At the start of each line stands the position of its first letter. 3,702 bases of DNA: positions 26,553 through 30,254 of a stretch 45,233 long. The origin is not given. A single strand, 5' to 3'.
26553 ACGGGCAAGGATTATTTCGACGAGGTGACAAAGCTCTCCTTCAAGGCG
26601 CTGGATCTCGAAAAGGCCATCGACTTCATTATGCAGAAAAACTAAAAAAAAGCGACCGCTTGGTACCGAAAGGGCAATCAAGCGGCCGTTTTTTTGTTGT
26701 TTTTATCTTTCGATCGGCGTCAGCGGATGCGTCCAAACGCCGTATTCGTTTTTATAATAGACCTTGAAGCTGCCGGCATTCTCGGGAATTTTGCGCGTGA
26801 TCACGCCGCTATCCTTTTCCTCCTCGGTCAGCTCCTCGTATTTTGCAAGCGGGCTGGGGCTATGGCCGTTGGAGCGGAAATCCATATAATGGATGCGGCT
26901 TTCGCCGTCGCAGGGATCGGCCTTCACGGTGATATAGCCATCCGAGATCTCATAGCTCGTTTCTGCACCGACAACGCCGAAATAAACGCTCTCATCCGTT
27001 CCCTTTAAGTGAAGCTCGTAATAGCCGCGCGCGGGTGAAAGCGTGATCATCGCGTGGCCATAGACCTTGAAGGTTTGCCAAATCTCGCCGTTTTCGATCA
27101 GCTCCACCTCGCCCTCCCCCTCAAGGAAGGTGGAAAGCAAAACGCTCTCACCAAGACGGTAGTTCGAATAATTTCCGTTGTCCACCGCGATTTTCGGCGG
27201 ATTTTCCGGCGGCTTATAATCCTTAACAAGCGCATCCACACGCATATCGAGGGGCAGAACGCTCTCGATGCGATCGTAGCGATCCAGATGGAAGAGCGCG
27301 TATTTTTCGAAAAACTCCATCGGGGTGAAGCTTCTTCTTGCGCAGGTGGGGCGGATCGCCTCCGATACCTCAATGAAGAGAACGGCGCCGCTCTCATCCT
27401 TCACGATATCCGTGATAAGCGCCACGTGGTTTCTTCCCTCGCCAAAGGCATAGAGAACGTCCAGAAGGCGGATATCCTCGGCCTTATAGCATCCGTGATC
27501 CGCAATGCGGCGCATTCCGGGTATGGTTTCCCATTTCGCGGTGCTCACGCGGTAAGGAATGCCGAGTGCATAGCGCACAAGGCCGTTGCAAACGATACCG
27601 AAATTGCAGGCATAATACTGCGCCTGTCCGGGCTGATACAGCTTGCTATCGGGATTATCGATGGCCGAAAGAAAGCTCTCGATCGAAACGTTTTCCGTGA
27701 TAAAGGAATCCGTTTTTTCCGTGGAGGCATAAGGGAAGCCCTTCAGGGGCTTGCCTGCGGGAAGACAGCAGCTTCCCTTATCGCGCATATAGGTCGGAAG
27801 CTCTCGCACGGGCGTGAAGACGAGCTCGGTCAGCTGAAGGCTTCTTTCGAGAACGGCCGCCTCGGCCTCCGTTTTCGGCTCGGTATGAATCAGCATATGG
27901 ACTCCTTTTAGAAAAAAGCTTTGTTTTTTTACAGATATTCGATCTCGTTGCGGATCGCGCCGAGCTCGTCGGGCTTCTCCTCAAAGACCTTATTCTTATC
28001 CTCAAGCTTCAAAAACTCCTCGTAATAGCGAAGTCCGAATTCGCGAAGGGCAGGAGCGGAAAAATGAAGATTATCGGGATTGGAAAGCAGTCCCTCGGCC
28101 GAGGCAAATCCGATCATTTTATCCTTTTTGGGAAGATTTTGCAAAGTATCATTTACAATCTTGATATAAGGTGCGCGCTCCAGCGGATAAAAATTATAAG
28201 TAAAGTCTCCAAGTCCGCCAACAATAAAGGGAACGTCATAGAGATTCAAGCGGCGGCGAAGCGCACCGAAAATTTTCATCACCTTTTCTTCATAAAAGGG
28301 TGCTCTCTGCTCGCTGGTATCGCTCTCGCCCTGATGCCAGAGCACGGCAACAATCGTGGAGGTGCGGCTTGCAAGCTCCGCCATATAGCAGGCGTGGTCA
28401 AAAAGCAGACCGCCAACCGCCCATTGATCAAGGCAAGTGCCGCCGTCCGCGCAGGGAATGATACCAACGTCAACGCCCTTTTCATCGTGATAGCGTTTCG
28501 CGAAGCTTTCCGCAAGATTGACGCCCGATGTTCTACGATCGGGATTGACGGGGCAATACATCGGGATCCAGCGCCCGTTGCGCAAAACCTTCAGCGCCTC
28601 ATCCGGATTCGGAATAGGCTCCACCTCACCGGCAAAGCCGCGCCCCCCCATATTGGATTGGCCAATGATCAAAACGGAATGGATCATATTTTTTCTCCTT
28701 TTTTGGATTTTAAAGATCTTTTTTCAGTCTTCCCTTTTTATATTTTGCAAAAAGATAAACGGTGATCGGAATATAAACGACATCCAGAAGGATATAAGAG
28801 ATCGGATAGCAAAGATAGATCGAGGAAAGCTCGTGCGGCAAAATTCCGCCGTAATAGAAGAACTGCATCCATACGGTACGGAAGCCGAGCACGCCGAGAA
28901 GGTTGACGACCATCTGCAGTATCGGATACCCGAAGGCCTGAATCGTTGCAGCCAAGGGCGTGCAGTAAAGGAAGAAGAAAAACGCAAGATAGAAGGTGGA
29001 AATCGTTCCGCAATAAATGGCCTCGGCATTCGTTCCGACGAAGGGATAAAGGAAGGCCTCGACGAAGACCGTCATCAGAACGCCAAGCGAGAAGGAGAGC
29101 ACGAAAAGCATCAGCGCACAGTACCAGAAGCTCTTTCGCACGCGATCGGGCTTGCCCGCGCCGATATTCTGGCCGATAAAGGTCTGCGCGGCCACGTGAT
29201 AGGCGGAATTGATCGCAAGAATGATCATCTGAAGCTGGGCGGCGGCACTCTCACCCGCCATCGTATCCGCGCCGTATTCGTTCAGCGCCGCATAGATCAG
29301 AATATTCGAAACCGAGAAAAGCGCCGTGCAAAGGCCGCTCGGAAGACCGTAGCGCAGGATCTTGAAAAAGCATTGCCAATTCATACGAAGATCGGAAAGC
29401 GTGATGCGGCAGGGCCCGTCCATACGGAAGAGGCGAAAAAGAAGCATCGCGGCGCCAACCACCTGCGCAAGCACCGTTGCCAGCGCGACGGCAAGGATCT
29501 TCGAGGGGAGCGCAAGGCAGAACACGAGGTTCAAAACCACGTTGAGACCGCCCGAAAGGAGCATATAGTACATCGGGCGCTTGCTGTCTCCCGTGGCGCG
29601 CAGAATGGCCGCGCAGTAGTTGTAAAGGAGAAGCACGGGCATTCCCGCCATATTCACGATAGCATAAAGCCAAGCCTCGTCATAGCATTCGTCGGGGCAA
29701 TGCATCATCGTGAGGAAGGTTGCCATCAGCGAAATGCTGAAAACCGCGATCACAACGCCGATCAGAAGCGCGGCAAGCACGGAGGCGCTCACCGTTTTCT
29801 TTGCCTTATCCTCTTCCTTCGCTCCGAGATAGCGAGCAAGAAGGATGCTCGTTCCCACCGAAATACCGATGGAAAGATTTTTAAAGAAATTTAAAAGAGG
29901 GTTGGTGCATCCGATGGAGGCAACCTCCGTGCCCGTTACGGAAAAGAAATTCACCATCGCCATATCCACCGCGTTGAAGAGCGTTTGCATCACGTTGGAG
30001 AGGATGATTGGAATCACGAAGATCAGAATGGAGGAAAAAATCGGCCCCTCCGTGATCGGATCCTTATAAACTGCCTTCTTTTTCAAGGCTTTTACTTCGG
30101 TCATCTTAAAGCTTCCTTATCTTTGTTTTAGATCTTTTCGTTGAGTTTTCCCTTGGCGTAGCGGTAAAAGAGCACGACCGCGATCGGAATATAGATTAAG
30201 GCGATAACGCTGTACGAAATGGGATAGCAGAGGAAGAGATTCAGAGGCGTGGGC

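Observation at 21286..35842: Convergent two-operon locus: cytoplasmic sialidase-fold, esterase and peptidase enzymes, a PnuC-family transporter and five MATE pumps, with no canonical sialic-acid genes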

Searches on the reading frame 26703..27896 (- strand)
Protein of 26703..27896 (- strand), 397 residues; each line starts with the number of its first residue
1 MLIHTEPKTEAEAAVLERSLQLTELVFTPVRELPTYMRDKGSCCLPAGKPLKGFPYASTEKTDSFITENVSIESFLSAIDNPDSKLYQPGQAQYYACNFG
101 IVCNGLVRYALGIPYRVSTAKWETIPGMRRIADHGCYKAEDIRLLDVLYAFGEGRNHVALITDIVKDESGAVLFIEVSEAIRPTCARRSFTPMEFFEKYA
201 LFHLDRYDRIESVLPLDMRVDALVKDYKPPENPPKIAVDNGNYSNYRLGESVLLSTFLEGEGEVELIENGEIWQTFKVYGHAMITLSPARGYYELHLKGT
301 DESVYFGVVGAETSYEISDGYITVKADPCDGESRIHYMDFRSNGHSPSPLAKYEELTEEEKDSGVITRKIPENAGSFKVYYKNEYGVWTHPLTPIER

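Call 3: search_protein_families(library=pfam, proteins=[window:26703-27896:-], max_evalue=0.01)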
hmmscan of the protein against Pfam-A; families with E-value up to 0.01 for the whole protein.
window:26703-27896:- (397 aa): 0 families

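Call 4: search_protein_families(library=ncbifam, proteins=[window:26703-27896:-], max_evalue=0.01)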
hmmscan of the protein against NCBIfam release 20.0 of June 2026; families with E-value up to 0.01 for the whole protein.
window:26703-27896:- (397 aa): 0 families

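Call 13: search_solved_structures(query=window:26703-27896:-, max_evalue=1)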
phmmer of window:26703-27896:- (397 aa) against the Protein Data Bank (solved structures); distinct sequences matched with E-value up to 1: 2.
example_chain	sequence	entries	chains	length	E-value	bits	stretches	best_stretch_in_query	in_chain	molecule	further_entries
9kbw_A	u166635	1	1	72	0.61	12.3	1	226-279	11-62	Growth arrest-specific protein 2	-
1v5r_A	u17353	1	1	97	0.96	11.7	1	225-279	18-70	Growth-arrest-specific protein 2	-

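Call 23: find_homologous_proteins(query=window:26703-27896:-)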
Query window:26703-27896:- (397 aa): 347 proteins with E <= 0.001 among 4708 candidates; the best 120 are listed.
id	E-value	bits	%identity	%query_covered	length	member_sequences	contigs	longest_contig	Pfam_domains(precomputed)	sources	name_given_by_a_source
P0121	1.7e-271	918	100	100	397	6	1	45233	-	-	-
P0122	5.7e-218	742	81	100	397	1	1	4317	-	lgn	-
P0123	1.6e-204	698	77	99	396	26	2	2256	-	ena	-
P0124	2.0e-169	582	66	99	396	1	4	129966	-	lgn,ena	-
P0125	2.3e-169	582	66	100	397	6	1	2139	-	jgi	jgi:hypothetical protein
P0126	1.8e-163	562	64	99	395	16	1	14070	-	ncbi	-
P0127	4.0e-163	561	64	99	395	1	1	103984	-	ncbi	-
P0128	6.2e-163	561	64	100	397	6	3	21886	-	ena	-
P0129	1.4e-161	556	63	99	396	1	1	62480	-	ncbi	-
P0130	4.4e-160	551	62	99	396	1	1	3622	-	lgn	-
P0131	1.3e-159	550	62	99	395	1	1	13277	-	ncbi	-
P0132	4.2e-159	548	63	100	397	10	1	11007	-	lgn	-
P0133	1.0e-158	547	63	99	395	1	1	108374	-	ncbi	-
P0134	4.7e-158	545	63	100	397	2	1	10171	-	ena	-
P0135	8.0e-158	544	63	100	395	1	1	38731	-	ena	-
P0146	4.1e-136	472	56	99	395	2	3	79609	-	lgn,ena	-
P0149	1.6e-135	470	55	99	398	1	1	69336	-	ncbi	-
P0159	2.7e-132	460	56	99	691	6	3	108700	PF00753.34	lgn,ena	-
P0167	1.2e-130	454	53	99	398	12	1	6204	PF16967.12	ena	-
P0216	6.5e-124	432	51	100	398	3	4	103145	-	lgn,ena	-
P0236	4.1e-121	423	51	99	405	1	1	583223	-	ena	-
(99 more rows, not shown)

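Call 24: find_encoding_contigs(protein=P0236, flank=10000, max_places=1)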
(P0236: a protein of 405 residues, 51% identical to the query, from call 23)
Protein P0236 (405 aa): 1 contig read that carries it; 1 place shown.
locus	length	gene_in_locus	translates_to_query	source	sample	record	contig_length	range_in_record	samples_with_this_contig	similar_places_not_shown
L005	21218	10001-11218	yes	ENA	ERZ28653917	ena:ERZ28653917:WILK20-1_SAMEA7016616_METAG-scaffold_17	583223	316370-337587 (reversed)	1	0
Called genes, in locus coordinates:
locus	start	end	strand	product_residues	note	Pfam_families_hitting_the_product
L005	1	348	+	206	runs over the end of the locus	PF01894:YjbQ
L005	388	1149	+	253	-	PF00753:Lactamase_B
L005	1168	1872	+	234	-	PF00121:TIM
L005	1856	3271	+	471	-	PF00370:FGGY_N, PF02782:FGGY_C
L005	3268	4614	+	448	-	-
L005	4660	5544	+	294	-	PF02588:YitT_membrane, PF10035:DUF2179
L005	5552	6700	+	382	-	PF04389:Peptidase_M28 (weak), PF01546:Peptidase_M20, PF07687:M20_dimer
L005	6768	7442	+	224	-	PF00923:TAL_FSA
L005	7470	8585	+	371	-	PF09587:PGA_cap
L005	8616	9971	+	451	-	PF01546:Peptidase_M20, PF07687:M20_dimer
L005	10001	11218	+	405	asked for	-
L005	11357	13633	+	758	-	PF02901:PFL-like, PF01228:Gly_radical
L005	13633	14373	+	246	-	PF13353:Fer4_12, PF04055:Radical_SAM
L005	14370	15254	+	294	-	PF01156:IU_nuc_hydro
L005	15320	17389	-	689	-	PF08531:Bac_rhamnosid_N, PF05592:Bac_rhamnosid, PF17389:Bac_rhamnosid6H, PF17390:Bac_rhamnosid_C (weak)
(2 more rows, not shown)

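Call 25: find_encoding_contigs(protein=P0159, flank=10000, max_places=1)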
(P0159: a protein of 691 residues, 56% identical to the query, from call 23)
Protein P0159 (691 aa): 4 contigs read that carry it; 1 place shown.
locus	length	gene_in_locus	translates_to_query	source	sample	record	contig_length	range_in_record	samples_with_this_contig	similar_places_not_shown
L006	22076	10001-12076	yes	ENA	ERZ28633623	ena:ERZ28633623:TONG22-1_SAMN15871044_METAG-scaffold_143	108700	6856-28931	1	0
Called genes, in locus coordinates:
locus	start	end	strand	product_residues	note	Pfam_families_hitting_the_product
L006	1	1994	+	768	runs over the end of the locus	PF06165:GH94_b-supersand, PF17167:Glyco_hydro_94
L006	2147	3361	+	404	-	PF22422:MGH1-like_GH, PF17389:Bac_rhamnosid6H (weak), PF03200:Glyco_hydro_63, PF01204:Trehalase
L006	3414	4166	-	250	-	PF00702:Hydrolase (weak), PF08282:Hydrolase_3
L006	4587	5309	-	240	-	PF00574:CLP_protease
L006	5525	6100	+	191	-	PF06130:PTAC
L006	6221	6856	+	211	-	PF00657:Lipase_GDSL, PF13472:Lipase_GDSL_2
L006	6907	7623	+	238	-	-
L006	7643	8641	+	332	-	PF14057:GGGtGRT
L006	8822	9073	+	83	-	-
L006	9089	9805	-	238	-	PF03629:SASA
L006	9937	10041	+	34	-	-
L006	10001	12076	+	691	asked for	PF00753:Lactamase_B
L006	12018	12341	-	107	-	-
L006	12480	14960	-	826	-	PF02837:Glyco_hydro_2_N (weak), PF00703:Glyco_hydro_2, PF02836:Glyco_hydro_2_C, PF16355:DUF4982, PF18565:Glyco_hydro2_C5 (faint)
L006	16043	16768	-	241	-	PF13248:Zn_ribbon_3 (faint), PF13240:Zn_Ribbon_1 (weak)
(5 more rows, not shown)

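Call 26: find_encoding_contigs(protein=P0149, flank=10000, max_places=1)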
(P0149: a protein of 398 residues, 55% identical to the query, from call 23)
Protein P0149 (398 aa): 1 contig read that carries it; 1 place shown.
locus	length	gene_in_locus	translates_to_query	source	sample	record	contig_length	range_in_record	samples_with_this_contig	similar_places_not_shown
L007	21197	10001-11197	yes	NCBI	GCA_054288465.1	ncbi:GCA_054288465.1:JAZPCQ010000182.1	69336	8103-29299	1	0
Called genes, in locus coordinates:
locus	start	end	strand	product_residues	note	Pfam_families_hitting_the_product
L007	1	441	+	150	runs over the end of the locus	-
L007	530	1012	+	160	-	-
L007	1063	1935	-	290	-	PF01261:AP_endonuc_2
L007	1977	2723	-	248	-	PF00106:adh_short, PF08659:KR (weak), PF13561:adh_short_C2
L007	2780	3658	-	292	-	PF01430:HSP33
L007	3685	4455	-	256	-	PF01209:Ubie_methyltran, PF13489:Methyltransf_23, PF13847:Methyltransf_31, PF08241:Methyltransf_11, PF08242:Methyltransf_12, PF13649:Methyltransf_25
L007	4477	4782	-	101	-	PF01371:Trp_repressor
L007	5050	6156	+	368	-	PF01381:HTH_3, PF12844:HTH_19, PF13560:HTH_31 (faint)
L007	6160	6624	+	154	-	PF02367:TsaE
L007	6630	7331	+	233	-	PF00814:TsaD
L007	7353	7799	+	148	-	PF02502:LacAB_rpiB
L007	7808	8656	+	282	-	PF01128:IspD, PF12804:NTP_transf_3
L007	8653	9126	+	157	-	PF02542:YgbB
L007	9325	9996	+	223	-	PF00834:Ribul_P_3_epim, PF00977:His_biosynth (faint), PF00215:OMPdecase (faint)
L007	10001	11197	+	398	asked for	-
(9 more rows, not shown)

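Call 37: search_protein_families(library=pfam, proteins=[P0167], max_evalue=1)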
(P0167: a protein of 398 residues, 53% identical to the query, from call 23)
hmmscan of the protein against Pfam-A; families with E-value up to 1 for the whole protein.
P0167 (398 aa): 2 families
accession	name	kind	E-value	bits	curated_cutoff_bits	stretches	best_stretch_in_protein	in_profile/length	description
PF16967.11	TcfC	-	1.2e-05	25.2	29.4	1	252-303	3-56/68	E-set like domain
PF17957.7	Big_7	-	0.082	14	24.1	0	308-350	5-47/70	Bacterial Ig domain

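Call 43: search_solved_structures(query=A2, max_evalue=1)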
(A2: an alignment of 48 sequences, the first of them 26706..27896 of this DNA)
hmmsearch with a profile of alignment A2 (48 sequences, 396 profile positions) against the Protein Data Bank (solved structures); distinct sequences matched with E-value up to 1: 0.

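Call 56: find_encoding_contigs(protein=P0133, flank=10000, max_places=1)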
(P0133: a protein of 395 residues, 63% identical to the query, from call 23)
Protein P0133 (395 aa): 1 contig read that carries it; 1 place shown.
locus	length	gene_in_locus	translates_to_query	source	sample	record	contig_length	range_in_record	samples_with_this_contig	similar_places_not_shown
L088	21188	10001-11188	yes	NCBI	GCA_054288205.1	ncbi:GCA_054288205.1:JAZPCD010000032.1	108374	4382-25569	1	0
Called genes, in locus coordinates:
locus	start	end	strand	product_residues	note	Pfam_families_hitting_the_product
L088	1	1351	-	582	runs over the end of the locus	PF02690:Na_Pi_cotrans, PF01895:PhoU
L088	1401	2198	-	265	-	PF00702:Hydrolase, PF13344:Hydrolase_6, PF13242:Hydrolase_like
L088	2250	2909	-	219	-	PF01966:HD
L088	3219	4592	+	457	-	PF01554:MatE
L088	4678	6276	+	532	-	PF00474:SSF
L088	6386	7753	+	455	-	PF01554:MatE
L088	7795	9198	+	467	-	PF01554:MatE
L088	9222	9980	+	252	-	PF03629:SASA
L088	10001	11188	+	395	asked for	-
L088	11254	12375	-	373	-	PF13088:BNR_2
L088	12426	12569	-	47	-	-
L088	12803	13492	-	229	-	PF04973:NMN_transporter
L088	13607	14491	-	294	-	PF12833:HTH_18, PF00165:HTH_AraC (weak)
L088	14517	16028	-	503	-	PF05175:MTS (faint)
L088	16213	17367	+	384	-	PF00149:Metallophos (weak)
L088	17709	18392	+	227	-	PF00702:Hydrolase, PF13419:HAD_2, PF13242:Hydrolase_like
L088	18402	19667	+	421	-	PF06838:Met_gamma_lyase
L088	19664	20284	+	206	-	PF04263:TPK_catalytic, PF04265:TPK_B1_binding (weak)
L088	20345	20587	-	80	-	PF13560:HTH_31 (weak), PF13443:HTH_26, PF01381:HTH_3 (weak)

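Call 57: find_encoding_contigs(protein=P0146, flank=10000, max_places=1)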
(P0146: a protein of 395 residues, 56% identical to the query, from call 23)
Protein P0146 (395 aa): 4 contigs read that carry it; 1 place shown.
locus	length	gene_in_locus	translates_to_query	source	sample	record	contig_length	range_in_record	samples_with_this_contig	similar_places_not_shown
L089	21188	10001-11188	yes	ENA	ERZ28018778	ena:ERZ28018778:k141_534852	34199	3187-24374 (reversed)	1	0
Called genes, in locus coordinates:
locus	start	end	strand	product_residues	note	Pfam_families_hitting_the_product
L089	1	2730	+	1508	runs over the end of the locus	-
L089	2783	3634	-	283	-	PF01430:HSP33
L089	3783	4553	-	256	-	PF01209:Ubie_methyltran, PF13489:Methyltransf_23 (weak), PF13847:Methyltransf_31, PF08241:Methyltransf_11, PF08242:Methyltransf_12 (weak), PF13649:Methyltransf_25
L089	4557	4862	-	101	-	PF01371:Trp_repressor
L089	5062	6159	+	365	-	PF01381:HTH_3, PF12844:HTH_19, PF13428:TPR_14 (faint)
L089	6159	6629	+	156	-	PF02367:TsaE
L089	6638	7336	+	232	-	PF00814:TsaD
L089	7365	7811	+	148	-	PF02502:LacAB_rpiB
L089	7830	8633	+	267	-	PF01128:IspD, PF12804:NTP_transf_3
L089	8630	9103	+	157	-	PF02542:YgbB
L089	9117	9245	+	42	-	-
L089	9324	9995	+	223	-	PF00834:Ribul_P_3_epim, PF00977:His_biosynth (faint)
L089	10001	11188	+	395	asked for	-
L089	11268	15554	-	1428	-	-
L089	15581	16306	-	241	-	PF14808:TMEM164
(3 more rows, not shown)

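Call 58: find_encoding_contigs(protein=P0216, flank=10000, max_places=1)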
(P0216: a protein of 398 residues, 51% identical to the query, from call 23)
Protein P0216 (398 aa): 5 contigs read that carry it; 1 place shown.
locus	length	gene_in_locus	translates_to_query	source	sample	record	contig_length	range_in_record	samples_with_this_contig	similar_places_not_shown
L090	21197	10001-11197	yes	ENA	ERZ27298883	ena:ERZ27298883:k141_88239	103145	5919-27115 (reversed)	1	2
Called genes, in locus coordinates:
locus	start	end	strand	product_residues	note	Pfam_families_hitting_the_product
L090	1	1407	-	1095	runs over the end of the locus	PF14614:DUF4450 (weak), PF17389:Bac_rhamnosid6H, PF22422:MGH1-like_GH (weak)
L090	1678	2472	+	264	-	-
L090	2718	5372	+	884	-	PF00690:Cation_ATPase_N, PF00122:E1-E2_ATPase, PF00702:Hydrolase, PF13246:Cation_ATPase, PF00689:Cation_ATPase_C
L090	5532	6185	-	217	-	PF00132:Hexapep (faint), PF24894:Hexapep_GlmU (faint), PF25084:LbH_EIF2B, PF25087:GMPPB_C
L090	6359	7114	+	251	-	-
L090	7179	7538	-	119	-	PF02481:DNA_processg_A (faint)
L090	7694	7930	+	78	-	PF01381:HTH_3, PF04545:Sigma70_r4 (weak)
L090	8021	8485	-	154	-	PF00583:Acetyltransf_1, PF13673:Acetyltransf_10, PF13508:Acetyltransf_7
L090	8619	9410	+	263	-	PF13483:Lactamase_B_3 (weak), PF12706:Lactamase_B_2 (weak)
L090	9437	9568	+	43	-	-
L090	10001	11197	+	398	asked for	-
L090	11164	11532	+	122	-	-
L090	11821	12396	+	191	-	-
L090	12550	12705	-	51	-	-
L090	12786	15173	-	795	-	PF00122:E1-E2_ATPase, PF00702:Hydrolase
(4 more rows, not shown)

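Call 61: search_protein_families(library=ncbifam, proteins=[L088:4678-6276:+], max_evalue=0.00001)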
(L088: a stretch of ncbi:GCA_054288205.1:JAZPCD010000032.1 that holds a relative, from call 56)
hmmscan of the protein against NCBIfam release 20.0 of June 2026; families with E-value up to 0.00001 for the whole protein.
L088:4678-6276:+ (532 aa): 10 families
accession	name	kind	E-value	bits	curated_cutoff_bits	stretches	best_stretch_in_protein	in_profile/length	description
TIGR02121.1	Na_Pro_sym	equivalog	4.5e-158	527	515.5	1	5-522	2-485/488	sodium/proline symporter PutP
NF011948.0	PRK15419.1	equivalog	2.7e-114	382.8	955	2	259-521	234-488/502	sodium/proline symporter PutP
TIGR00813.1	sss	superfamily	1.4e-85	287.9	184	1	35-461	1-411/411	sodium/solute symporter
TIGR02119.1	panF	equivalog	2.1e-57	195.2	328.05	1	6-507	3-469/471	sodium/pantothenate symporter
TIGR03648.1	Na_symport_lg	subfamily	8.9e-39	133.3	320.75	2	343-513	356-537/547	VC_2705 family sodium/solute symporter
NF058657.1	MncbAcdTpMctC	equivalog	1.3e-29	103.1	670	1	8-467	8-451/527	monocarboxylic acid transporter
NF006903.2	PRK09395.1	subfamily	5.8e-27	94.3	750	1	3-484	34-498/552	cation/acetate symporter ActP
TIGR02711.1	symport_actP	equivalog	7.7e-25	87.6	1099.25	1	5-482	33-493/549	cation/acetate symporter ActP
NF009135.0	PRK12488.1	subfamily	2.2e-23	82.6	850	1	7-502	35-511/549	cation/acetate symporter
NF007790.0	PRK10484.1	equivalog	2.3e-23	82.8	401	1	7-506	6-483/527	solute:sodium symporter family transporter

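Call 82: search_protein_families(library=pfam, proteins=[window:26703-27896:-], max_evalue=5)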
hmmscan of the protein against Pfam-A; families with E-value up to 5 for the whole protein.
window:26703-27896:- (397 aa): 0 families

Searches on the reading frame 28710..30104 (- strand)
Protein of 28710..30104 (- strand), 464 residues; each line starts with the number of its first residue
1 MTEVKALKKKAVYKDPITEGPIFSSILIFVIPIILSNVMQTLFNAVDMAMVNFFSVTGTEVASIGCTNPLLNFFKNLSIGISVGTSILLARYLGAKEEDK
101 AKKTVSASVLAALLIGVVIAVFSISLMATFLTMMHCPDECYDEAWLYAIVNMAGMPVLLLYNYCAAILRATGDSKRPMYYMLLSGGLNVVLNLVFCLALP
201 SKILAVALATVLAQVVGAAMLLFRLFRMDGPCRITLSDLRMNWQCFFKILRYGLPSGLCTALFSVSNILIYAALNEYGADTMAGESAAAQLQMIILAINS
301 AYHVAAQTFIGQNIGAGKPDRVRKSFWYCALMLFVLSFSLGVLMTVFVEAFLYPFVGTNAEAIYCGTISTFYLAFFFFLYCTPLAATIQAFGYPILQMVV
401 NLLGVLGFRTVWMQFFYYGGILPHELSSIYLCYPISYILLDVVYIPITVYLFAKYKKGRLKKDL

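Call 3: search_protein_families(library=pfam, proteins=[window:28710-30104:-], max_evalue=0.01)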
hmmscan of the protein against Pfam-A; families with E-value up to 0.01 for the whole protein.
window:28710-30104:- (464 aa): 1 family
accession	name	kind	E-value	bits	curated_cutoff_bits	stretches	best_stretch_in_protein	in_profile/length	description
PF01554.23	MatE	-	4.3e-41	140.7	24.9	2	32-193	1-160/161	MatE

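Call 4: search_protein_families(library=ncbifam, proteins=[window:28710-30104:-], max_evalue=0.01)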
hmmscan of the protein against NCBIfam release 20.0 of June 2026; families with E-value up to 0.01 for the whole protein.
window:28710-30104:- (464 aa): 9 families
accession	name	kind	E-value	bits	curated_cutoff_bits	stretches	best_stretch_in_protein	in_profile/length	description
TIGR00797.1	matE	subfamily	1.1e-44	153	147.4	1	32-376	1-342/396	MATE family efflux transporter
NF041801.1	MATE_SolL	equivalog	1.5e-24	86.7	780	1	17-445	13-443/458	solanimycin export family MATE transporter SolL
NF052396.1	MATE_WgkD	equivalog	9.7e-16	57.8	510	1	26-444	5-419/428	tryglysin-associated MATE efflux transporter WgkD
NF007130.1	PRK09575.1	equivalog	2e-15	57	445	1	27-447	9-426/435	MATE family efflux transporter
NF000217.1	MATE_multi_FepA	equivalog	1.2e-11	44.4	900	1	29-382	20-373/443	multidrug efflux MATE transporter FepA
NF000131.1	MATE_multi_MepA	equivalog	9.1e-11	41.6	850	1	19-397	11-392/451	multidrug efflux MATE transporter MepA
NF007562.1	PRK10189.1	equivalog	1.6e-08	33.8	465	1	24-411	27-422/470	EmmdR/YeeO family multidrug/toxin efflux MATE transporter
NF007690.0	PRK10367.1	equivalog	4.1e-08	32.5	409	1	29-330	14-314/441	MATE family efflux transporter DinF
NF045578.1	export_MbnM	equivalog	0.00011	21.3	285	1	32-229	8-200/410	methanobactin export MATE transporter MbnM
